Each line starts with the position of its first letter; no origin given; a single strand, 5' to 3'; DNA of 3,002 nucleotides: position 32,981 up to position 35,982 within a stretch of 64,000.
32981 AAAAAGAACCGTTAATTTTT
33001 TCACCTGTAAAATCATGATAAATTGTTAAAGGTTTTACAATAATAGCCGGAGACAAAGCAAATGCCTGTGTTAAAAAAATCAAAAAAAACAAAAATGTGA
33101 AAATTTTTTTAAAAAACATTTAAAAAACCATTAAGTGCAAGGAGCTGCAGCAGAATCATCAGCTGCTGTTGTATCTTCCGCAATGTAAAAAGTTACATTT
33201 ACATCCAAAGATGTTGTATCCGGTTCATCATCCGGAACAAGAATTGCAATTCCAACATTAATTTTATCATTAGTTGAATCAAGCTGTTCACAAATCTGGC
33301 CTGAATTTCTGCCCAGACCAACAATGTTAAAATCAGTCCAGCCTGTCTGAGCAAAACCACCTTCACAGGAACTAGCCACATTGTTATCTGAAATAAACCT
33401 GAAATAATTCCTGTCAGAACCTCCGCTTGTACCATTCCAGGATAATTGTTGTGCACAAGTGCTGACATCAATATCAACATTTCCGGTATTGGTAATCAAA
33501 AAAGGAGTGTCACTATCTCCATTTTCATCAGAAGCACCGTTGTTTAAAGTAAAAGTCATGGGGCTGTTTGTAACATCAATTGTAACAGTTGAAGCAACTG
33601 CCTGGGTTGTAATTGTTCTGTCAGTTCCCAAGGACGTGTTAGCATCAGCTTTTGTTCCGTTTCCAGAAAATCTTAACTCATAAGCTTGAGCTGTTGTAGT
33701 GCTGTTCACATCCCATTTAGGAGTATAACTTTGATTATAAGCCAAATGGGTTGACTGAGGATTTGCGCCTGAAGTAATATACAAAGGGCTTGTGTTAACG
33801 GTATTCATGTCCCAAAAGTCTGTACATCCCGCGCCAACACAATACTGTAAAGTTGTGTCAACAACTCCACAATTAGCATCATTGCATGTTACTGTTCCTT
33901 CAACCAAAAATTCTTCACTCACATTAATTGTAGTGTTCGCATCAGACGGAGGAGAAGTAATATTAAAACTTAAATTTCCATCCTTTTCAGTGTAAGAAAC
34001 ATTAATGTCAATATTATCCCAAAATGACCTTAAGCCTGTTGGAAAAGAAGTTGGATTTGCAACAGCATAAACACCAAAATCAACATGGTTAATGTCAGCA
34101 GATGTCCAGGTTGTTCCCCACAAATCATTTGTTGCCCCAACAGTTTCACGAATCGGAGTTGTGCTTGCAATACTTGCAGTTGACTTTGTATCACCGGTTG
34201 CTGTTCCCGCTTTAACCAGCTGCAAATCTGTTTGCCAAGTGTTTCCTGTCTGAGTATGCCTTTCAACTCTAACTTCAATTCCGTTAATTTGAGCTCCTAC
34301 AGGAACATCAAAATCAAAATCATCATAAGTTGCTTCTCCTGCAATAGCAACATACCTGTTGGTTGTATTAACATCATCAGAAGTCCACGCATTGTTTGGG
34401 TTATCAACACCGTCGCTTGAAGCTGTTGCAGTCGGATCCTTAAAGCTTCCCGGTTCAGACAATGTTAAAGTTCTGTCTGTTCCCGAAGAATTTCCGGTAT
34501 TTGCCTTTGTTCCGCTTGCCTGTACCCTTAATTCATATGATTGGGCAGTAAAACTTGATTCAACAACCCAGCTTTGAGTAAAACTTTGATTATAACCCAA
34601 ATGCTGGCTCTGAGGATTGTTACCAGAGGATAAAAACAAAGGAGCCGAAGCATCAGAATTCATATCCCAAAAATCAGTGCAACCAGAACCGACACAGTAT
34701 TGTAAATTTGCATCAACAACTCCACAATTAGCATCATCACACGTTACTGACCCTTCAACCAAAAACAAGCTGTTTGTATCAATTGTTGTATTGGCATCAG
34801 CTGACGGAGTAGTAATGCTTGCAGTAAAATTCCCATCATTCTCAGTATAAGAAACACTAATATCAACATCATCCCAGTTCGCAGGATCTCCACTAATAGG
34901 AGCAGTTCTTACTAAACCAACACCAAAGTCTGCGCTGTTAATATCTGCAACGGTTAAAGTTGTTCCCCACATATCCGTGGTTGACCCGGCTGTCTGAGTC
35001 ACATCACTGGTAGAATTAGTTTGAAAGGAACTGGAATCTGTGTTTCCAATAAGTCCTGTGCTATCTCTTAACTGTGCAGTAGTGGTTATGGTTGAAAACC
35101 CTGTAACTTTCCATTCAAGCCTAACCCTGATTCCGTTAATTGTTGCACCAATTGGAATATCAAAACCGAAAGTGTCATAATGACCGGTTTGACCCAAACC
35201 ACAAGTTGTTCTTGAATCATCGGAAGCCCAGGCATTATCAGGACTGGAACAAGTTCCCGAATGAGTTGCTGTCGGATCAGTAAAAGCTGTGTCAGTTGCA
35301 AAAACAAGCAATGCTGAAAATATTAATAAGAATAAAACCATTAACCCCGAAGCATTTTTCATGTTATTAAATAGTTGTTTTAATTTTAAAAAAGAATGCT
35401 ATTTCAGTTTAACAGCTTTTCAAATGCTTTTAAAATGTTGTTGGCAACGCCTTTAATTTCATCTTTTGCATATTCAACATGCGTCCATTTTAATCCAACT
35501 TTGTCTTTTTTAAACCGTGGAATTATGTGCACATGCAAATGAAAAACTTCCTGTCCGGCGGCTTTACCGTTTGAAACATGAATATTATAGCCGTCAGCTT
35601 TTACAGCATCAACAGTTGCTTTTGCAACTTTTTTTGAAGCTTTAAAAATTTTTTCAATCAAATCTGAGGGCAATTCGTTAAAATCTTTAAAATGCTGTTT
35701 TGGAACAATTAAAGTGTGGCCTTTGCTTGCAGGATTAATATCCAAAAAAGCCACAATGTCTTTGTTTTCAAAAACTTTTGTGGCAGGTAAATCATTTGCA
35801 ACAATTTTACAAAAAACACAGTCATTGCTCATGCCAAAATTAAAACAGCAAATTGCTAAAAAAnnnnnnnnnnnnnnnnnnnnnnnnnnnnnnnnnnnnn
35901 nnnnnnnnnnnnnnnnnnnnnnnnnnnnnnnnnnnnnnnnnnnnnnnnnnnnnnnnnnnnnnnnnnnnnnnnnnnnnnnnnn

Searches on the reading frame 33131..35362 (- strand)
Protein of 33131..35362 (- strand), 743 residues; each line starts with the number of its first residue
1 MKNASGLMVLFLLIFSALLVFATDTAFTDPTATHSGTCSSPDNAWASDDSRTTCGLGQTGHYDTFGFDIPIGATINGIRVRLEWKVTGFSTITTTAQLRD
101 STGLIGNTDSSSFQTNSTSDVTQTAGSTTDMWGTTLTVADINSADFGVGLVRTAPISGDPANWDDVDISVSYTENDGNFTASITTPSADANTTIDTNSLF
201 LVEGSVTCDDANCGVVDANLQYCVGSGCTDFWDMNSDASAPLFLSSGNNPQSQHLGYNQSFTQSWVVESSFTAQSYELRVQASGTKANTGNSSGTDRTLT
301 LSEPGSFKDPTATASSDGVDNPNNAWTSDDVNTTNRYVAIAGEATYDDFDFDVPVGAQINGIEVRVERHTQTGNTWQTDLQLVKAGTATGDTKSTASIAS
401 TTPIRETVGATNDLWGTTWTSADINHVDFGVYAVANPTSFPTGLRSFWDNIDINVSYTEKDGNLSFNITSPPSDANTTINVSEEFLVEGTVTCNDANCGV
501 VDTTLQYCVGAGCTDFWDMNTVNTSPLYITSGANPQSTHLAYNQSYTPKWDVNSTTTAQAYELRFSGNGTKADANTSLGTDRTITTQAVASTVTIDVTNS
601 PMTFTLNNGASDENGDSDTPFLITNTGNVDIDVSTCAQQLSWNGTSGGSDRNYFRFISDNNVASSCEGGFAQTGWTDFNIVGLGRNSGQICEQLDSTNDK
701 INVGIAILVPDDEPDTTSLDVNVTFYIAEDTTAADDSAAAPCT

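Call 35: search_protein_families(library=pfam, proteins=[window:33131-35362:-])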
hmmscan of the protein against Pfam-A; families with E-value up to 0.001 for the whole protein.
window:33131-35362:- (743 aa): 1 family
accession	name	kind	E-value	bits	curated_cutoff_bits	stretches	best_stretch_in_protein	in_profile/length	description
PF10287.16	YJL171C_Tos1_C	-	0.00025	21.2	27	0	167-220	39-90/228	Cell wall protein YJL171C/Tos1, C-terminal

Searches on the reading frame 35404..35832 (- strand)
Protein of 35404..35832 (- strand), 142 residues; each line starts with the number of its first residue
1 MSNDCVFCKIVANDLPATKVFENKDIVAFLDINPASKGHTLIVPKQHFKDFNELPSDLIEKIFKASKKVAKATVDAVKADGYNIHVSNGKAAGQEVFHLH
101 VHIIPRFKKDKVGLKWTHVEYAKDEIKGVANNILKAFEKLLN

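Call 35: search_protein_families(library=pfam, proteins=[window:35404-35832:-])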
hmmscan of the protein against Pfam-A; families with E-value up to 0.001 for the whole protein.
window:35404-35832:- (142 aa): 2 families
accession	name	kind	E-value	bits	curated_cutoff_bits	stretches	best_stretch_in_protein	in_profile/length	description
PF01230.28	HIT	-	1.4e-30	106.3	21.5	1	15-108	4-97/98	HIT domain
PF11969.13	DcpS_C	-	2.5e-19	70.2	24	1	5-105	2-101/114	Scavenger mRNA decapping enzyme C-term binding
